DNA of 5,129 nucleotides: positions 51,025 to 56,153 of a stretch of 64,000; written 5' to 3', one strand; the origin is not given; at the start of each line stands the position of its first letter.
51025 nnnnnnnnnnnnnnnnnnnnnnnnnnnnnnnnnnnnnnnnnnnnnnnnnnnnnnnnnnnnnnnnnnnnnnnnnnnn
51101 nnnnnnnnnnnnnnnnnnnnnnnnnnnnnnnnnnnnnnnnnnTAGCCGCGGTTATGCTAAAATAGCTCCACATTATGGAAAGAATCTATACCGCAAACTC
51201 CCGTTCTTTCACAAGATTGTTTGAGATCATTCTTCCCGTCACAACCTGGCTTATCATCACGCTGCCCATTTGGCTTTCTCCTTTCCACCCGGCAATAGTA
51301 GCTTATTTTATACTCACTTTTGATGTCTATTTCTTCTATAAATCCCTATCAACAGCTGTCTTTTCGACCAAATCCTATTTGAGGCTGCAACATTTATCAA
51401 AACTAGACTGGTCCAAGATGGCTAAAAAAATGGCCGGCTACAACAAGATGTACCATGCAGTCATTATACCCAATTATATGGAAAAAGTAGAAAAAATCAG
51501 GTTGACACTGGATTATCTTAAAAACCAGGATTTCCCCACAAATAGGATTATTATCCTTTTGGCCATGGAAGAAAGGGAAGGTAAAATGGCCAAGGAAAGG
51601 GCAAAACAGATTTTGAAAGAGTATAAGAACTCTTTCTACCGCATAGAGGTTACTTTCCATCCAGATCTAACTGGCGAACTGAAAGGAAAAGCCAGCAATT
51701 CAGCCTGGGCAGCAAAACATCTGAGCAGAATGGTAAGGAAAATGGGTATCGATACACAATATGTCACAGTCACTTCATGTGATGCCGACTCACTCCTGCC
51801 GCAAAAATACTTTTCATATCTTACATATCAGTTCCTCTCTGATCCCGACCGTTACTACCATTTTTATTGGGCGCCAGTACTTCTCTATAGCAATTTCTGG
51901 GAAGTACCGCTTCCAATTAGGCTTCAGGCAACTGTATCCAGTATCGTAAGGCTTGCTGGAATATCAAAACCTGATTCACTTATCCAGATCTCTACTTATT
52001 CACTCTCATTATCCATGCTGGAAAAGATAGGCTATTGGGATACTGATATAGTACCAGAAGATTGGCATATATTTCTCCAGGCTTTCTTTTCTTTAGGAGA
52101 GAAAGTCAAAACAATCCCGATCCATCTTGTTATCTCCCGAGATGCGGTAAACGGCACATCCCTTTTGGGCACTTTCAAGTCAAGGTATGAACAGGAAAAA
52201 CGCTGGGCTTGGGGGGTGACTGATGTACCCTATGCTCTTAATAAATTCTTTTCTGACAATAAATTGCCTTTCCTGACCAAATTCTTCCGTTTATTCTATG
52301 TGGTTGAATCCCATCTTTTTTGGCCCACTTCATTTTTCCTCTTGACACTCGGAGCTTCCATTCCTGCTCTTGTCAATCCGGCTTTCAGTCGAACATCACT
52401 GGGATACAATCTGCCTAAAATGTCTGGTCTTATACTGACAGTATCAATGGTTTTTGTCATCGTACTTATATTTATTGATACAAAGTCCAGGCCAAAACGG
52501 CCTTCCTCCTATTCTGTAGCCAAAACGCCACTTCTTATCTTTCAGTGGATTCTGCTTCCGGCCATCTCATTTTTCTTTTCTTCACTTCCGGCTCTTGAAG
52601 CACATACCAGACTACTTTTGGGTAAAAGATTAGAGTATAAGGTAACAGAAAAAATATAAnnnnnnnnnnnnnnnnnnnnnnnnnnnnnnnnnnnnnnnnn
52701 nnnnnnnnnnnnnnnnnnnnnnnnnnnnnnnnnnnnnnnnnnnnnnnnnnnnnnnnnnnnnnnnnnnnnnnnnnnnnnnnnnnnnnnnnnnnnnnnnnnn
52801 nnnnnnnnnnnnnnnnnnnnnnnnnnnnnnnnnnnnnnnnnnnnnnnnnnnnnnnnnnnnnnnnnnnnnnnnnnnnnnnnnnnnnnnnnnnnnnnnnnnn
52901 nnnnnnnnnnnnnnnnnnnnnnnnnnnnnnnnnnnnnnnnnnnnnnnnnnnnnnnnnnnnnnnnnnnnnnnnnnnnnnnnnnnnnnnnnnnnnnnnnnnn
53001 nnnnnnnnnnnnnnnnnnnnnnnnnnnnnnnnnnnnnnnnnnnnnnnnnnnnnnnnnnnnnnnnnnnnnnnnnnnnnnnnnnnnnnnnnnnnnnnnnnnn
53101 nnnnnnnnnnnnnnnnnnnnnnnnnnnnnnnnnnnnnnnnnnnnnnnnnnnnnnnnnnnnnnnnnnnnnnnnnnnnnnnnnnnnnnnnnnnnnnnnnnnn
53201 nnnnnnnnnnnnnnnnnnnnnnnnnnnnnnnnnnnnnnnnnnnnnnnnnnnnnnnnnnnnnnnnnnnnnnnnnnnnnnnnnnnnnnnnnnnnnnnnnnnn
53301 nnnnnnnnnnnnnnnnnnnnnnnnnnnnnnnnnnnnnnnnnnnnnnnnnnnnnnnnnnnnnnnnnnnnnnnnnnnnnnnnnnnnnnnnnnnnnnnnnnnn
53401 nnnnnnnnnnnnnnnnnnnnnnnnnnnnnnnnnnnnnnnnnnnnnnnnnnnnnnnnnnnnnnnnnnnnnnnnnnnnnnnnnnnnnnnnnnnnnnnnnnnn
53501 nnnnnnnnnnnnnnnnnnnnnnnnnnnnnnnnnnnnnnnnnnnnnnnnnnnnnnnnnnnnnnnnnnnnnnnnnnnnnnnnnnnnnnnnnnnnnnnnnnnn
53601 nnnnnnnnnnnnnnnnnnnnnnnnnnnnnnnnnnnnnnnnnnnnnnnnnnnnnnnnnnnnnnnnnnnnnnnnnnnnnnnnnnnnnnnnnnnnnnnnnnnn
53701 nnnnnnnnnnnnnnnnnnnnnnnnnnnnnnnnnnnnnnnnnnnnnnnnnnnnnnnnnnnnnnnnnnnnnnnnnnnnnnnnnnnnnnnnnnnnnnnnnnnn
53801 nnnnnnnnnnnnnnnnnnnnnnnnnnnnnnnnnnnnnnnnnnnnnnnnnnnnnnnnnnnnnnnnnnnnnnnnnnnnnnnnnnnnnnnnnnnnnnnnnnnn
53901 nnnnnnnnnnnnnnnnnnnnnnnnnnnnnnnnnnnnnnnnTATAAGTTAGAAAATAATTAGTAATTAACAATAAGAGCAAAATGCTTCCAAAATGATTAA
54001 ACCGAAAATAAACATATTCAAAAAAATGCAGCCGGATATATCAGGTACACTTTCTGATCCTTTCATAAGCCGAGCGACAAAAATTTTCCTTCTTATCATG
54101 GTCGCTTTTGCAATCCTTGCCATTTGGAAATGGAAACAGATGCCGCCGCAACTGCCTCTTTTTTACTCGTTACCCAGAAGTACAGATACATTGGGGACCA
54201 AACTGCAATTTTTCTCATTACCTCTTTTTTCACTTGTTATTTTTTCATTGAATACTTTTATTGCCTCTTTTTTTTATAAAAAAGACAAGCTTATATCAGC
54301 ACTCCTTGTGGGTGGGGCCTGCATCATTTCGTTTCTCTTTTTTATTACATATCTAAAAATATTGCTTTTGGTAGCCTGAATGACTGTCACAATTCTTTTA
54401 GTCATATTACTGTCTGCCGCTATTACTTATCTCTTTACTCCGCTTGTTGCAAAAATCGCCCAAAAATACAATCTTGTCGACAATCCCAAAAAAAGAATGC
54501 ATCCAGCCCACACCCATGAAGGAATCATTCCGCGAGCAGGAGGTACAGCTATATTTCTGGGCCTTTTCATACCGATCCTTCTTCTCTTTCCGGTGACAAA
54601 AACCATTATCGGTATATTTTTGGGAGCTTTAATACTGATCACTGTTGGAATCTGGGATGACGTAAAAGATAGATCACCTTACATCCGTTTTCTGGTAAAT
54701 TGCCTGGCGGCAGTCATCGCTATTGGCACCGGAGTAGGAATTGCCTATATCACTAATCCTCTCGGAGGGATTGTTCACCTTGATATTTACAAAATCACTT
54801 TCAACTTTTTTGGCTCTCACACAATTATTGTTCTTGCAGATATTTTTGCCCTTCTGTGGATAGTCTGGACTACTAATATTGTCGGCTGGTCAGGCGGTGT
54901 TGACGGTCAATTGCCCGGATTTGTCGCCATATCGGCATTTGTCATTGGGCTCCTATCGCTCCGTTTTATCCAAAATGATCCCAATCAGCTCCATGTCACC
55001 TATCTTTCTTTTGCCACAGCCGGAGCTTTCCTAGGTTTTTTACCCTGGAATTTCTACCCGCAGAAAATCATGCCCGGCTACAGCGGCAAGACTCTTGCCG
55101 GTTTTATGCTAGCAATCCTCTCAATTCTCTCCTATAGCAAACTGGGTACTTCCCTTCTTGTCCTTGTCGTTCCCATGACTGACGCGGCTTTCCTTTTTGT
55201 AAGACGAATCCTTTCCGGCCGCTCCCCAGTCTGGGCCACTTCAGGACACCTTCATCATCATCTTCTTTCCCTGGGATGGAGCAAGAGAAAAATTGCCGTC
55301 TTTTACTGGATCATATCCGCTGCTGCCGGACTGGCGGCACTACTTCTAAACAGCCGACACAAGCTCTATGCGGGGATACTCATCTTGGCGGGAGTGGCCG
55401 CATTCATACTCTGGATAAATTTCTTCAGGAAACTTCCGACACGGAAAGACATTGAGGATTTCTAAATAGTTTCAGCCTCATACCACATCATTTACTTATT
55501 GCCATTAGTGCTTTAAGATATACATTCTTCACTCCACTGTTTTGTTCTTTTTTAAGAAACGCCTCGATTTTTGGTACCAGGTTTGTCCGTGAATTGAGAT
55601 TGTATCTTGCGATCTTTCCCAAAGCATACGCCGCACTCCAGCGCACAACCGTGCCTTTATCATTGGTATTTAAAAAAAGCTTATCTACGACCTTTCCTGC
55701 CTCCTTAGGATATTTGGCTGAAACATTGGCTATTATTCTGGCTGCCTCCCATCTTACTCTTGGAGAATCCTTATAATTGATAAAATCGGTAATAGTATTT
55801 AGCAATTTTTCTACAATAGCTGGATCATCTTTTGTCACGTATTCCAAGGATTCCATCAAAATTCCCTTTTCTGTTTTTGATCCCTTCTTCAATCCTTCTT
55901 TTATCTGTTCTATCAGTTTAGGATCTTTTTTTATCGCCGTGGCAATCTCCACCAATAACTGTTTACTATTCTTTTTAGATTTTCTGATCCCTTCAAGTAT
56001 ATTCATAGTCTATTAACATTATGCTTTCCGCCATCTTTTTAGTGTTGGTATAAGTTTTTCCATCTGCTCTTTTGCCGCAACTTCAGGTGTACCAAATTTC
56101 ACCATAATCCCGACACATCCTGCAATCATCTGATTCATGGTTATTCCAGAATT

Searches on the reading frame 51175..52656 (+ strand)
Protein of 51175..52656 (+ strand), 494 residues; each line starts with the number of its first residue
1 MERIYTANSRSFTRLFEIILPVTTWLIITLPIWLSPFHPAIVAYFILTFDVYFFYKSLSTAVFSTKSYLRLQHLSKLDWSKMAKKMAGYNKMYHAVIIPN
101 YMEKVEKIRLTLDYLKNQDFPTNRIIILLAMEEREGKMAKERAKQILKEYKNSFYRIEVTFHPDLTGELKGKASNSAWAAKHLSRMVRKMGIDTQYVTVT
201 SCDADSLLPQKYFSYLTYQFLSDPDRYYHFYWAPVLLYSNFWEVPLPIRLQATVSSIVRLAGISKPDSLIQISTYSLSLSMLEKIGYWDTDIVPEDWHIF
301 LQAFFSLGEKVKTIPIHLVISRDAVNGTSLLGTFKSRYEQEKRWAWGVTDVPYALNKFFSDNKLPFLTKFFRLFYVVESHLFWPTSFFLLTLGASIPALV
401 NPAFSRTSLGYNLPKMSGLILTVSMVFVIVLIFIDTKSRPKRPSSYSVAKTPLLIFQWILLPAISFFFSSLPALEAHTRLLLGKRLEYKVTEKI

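Call 44: search_protein_families(library=pfam, proteins=[window:51175-52656:+], max_evalue=0.0001)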
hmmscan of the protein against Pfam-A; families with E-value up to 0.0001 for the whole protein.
window:51175-52656:+ (494 aa): 1 family
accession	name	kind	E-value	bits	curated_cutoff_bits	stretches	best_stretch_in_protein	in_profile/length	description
PF13632.12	Glyco_trans_2_3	-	6.8e-10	39.5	27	1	201-423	4-187/198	Glycosyl transferase family group 2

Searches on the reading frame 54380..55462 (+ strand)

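Call 44: search_protein_families(library=pfam, proteins=[window:54380-55462:+], max_evalue=0.0001)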
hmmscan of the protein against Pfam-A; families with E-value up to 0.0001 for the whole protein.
window:54380-55462:+ (361 aa): 1 family
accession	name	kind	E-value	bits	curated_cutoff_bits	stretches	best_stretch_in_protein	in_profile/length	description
PF00953.26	Glycos_transf_4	-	3.5e-23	82.8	27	1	77-251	2-159/160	Glycosyl transferase family 4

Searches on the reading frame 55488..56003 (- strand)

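Call 44: search_protein_families(library=pfam, proteins=[window:55488-56003:-], max_evalue=0.0001)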
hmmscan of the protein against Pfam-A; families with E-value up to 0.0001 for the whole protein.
window:55488-56003:- (171 aa): 5 families
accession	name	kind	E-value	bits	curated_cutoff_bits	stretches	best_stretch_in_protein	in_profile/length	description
PF25767.1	ARM_TBCD_2nd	-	1.4e-08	34.9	29.7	0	97-150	70-124/245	Tubulin-specific chaperone D-like, ARM repeats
PF13646.12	HEAT_2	-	1.1e-06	29.3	27.7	1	77-166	10-87/88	HEAT repeats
PF01347.28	Vitellogenin_N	-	3.8e-05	22.9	24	1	28-163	461-586/590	Lipoprotein amino terminal region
PF13513.12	HEAT_EZ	-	6.2e-05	23.9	27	0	81-131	1-55/55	HEAT-like repeat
PF01602.26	Adaptin_N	-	6.2e-05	22.2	37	1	60-151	108-422/524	Adaptin N terminal region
